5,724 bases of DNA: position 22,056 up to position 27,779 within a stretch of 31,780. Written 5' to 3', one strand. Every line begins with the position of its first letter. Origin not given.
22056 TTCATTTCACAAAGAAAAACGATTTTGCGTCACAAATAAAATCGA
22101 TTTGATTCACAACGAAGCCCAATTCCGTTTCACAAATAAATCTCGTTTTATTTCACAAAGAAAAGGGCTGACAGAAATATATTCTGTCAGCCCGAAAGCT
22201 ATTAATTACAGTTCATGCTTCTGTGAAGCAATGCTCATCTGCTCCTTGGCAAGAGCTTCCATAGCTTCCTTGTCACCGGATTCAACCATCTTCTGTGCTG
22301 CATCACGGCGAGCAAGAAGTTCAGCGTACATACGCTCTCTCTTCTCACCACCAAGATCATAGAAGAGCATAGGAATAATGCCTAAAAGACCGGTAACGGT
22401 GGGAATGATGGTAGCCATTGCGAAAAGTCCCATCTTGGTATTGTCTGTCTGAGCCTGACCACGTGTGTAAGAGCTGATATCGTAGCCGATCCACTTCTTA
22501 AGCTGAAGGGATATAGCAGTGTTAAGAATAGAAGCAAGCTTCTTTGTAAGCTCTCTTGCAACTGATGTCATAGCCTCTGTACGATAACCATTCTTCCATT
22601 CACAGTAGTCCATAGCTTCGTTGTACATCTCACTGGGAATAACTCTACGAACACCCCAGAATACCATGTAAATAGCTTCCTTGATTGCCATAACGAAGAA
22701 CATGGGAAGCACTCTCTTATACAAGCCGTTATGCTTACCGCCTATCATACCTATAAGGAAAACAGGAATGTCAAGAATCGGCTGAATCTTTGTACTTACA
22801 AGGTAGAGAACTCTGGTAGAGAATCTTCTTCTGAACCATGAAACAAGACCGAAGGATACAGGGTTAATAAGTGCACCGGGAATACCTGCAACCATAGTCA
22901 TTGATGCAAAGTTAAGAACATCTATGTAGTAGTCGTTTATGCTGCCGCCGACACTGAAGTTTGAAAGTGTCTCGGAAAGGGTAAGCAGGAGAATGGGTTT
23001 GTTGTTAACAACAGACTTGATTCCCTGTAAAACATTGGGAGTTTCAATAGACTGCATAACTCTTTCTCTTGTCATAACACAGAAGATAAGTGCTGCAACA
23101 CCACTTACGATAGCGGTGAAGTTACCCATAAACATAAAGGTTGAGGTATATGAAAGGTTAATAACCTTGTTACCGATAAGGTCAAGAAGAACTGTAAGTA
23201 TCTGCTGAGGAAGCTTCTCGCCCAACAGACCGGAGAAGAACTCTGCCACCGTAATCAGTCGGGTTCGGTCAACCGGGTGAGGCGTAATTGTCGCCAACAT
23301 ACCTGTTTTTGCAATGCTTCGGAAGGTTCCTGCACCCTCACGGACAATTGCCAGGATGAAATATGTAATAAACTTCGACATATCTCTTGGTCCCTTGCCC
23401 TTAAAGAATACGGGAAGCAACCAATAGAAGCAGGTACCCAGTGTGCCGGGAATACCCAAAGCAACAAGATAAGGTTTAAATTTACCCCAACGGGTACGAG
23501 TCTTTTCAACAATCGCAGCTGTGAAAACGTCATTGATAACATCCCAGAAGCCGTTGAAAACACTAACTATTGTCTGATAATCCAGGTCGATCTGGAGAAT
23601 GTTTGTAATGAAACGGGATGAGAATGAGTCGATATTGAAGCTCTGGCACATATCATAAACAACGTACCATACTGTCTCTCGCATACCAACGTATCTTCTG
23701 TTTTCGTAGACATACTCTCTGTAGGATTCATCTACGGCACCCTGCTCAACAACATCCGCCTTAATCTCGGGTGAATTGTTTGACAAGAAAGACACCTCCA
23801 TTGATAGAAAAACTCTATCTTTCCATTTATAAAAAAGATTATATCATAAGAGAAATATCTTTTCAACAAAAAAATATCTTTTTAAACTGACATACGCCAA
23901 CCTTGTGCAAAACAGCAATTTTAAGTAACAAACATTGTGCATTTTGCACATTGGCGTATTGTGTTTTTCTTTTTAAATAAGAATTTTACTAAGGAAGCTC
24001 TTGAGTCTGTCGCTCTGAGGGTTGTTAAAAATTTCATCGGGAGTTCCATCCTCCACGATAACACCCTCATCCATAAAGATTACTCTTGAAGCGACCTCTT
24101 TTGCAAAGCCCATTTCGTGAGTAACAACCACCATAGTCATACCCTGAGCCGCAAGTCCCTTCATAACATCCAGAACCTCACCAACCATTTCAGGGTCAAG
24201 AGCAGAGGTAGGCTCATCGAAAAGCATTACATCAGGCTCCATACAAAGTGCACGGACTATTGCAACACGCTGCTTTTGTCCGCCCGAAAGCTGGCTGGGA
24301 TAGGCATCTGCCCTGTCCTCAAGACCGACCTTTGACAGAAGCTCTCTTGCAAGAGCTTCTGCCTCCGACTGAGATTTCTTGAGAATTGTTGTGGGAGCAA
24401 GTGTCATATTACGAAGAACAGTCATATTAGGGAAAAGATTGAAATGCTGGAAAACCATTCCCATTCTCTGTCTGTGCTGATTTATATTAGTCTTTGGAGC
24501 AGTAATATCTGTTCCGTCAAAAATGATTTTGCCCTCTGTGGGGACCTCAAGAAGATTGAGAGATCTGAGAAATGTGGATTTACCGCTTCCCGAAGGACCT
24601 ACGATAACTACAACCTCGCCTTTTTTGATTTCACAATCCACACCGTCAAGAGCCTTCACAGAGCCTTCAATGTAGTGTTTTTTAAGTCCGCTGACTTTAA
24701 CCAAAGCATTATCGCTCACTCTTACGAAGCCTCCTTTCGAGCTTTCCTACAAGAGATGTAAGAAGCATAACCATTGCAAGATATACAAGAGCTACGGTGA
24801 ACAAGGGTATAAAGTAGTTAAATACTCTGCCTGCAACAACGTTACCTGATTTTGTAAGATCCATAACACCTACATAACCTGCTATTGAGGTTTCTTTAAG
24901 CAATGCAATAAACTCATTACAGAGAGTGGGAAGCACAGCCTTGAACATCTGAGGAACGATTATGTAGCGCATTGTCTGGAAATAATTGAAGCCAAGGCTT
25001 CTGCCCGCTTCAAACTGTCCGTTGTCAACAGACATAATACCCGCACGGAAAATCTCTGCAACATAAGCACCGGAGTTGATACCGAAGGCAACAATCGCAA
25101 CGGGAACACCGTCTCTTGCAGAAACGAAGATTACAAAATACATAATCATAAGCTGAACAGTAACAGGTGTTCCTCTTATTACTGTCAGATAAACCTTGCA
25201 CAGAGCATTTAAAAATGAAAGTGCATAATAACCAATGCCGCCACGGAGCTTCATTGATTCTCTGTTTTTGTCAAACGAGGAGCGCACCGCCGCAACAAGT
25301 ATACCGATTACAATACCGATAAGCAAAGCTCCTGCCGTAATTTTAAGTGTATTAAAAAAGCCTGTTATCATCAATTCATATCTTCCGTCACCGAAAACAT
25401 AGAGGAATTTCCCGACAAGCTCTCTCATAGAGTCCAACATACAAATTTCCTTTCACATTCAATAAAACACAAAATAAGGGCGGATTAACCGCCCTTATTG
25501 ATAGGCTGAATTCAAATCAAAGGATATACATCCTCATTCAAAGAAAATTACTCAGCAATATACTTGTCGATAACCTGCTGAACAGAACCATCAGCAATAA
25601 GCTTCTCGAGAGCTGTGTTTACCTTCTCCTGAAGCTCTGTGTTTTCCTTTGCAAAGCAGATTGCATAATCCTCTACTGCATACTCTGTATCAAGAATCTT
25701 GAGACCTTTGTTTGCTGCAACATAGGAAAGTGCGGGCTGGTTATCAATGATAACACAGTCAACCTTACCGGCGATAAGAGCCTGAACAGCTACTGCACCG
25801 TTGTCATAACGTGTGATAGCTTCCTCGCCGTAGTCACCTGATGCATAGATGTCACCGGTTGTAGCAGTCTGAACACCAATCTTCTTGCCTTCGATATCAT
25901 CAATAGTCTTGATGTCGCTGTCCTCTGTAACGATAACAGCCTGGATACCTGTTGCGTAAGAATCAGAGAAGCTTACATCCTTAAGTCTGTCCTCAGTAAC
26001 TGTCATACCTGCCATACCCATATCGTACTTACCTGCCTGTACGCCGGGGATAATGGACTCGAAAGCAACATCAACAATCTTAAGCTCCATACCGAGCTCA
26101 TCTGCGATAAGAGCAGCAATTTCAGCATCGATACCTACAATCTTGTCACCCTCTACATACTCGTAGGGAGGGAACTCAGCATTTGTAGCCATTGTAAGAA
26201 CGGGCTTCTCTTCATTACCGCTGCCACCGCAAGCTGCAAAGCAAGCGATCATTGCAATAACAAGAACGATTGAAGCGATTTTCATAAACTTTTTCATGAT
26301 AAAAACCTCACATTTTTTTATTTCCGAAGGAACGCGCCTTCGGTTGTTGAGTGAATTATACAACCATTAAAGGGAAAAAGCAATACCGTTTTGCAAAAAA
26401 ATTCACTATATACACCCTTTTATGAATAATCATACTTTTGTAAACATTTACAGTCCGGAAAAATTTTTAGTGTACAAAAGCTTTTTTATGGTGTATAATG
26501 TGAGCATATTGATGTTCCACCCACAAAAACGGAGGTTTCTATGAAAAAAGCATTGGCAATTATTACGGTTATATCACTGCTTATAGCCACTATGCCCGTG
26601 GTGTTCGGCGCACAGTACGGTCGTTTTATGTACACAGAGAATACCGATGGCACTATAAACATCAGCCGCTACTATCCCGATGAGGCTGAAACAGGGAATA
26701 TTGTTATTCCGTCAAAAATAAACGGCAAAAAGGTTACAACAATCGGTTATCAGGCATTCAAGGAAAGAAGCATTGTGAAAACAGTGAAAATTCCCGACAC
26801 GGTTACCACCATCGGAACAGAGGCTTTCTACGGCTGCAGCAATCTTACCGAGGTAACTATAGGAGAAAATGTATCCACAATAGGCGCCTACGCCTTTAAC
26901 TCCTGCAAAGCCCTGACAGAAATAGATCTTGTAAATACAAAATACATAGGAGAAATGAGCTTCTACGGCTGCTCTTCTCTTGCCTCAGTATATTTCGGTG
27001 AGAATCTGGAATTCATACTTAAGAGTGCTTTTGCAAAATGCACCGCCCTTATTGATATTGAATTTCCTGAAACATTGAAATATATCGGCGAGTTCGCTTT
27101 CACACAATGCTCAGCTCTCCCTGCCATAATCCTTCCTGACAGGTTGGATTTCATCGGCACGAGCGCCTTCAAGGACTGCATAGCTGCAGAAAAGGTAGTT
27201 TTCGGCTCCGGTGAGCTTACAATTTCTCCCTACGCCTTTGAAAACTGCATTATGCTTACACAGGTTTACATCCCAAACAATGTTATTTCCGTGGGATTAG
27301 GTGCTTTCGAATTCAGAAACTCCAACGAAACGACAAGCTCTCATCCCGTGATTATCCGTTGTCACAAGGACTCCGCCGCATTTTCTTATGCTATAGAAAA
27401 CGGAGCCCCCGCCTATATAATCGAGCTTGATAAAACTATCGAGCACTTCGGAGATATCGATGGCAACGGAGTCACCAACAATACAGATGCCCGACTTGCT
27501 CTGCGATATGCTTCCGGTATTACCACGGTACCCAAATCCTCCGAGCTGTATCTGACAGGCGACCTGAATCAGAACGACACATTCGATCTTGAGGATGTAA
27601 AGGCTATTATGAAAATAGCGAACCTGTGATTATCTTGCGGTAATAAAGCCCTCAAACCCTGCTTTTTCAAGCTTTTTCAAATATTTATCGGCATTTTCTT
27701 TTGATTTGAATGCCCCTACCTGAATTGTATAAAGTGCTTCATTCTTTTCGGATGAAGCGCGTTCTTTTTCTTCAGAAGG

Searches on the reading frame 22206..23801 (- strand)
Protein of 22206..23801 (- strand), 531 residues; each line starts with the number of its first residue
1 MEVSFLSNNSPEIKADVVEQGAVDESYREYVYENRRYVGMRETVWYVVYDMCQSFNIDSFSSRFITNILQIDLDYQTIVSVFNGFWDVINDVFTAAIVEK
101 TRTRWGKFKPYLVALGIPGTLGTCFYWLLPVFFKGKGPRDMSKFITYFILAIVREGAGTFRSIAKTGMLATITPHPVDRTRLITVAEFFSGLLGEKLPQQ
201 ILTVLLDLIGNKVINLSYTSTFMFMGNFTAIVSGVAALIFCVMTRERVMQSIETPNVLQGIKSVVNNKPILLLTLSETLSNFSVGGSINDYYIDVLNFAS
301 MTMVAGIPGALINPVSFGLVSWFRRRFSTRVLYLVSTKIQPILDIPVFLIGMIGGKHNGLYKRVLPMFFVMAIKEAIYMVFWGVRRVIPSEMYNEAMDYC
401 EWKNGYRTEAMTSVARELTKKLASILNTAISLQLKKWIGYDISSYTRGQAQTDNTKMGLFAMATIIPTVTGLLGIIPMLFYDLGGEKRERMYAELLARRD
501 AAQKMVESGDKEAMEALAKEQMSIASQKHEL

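Call 10: search_protein_families(library=pfam, proteins=[window:22206-23801:-], max_evalue=0.001)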
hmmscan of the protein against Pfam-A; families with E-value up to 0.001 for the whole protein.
window:22206-23801:- (531 aa): 1 family
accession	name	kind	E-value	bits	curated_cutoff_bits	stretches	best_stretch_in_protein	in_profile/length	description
PF13347.12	MFS_2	-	6.8e-42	143.9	27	1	60-483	19-425/427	MFS/sugar transport protein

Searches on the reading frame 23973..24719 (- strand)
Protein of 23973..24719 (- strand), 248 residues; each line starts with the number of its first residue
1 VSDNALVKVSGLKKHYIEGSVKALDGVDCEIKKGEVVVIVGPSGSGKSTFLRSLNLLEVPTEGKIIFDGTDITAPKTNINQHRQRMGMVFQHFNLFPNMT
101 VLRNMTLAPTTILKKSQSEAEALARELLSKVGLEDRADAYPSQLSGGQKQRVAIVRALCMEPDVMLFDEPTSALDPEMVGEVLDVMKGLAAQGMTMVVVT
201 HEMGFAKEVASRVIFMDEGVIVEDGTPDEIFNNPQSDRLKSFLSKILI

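Call 10: search_protein_families(library=pfam, proteins=[window:23973-24719:-], max_evalue=0.001)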
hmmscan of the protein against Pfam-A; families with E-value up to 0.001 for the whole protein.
window:23973-24719:- (248 aa): 7 families
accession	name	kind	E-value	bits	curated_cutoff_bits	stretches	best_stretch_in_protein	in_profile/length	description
PF00005.33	ABC_tran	-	2e-39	135.7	25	1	24-172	1-137/137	ABC transporter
PF13304.12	AAA_21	-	9.8e-12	46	27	2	130-202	224-299/304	AAA domain, putative AbiEii toxin, Type IV TA system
PF02463.25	SMC_N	-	5.9e-08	32.9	40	1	35-210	25-206/220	RecF/RecN/SMC N terminal domain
PF09818.15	ABC_ATPase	-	1.2e-05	25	23.2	0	30-55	76-100/283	P-loop domain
PF13555.12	AAA_29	-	2e-05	24.7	27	1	24-64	12-51/61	P-loop containing region of AAA domain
PF13401.12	AAA_22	-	0.0001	23.1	27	1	35-186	6-108/130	AAA domain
PF13191.12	AAA_16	-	0.00049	21.1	32.6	0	33-55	23-45/167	AAA ATPase domain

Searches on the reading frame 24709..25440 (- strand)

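Call 10: search_protein_families(library=pfam, proteins=[window:24709-25440:-], max_evalue=0.001)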
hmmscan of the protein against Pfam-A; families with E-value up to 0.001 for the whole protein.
window:24709-25440:- (243 aa): 1 family
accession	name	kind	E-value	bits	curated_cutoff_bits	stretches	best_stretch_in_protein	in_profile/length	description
PF00528.27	BPD_transp_1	-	1.8e-22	80.4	26.4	1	72-240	11-184/184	Binding-protein-dependent transport system inner membrane component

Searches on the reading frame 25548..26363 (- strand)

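Call 10: search_protein_families(library=pfam, proteins=[window:25548-26363:-], max_evalue=0.001)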
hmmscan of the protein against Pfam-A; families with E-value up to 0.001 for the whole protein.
window:25548-26363:- (271 aa): 4 families
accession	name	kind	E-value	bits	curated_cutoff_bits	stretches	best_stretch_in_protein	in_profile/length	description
PF00497.25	SBP_bac_3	-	6.3e-37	126.7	26.4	1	56-270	1-131/132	Bacterial extracellular solute-binding proteins, family 3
PF12974.12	Phosphonate-bd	-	4.6e-08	33.2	27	1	81-265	18-226/242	ABC transporter, phosphonate, periplasmic substrate-binding protein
PF09084.16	NMT1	-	8.5e-08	32.8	20.5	1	91-208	20-150/216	NMT1/THI5 like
PF04069.17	OpuAC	-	0.00038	20.6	21.2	0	166-250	17-104/257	Substrate binding domain of ABC-type glycine betaine transport system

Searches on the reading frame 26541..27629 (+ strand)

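Call 10: search_protein_families(library=pfam, proteins=[window:26541-27629:+], max_evalue=0.001)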
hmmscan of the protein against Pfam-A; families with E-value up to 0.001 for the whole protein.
window:26541-27629:+ (362 aa): 2 families
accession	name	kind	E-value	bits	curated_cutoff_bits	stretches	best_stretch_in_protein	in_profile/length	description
PF13306.12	LRR_5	-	2.3e-49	167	27.7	2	64-169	21-125/127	BspA type Leucine rich repeat region (6 copies)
PF13855.12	LRR_8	-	4.2e-08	33.3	27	1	89-133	14-59/61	Leucine rich repeat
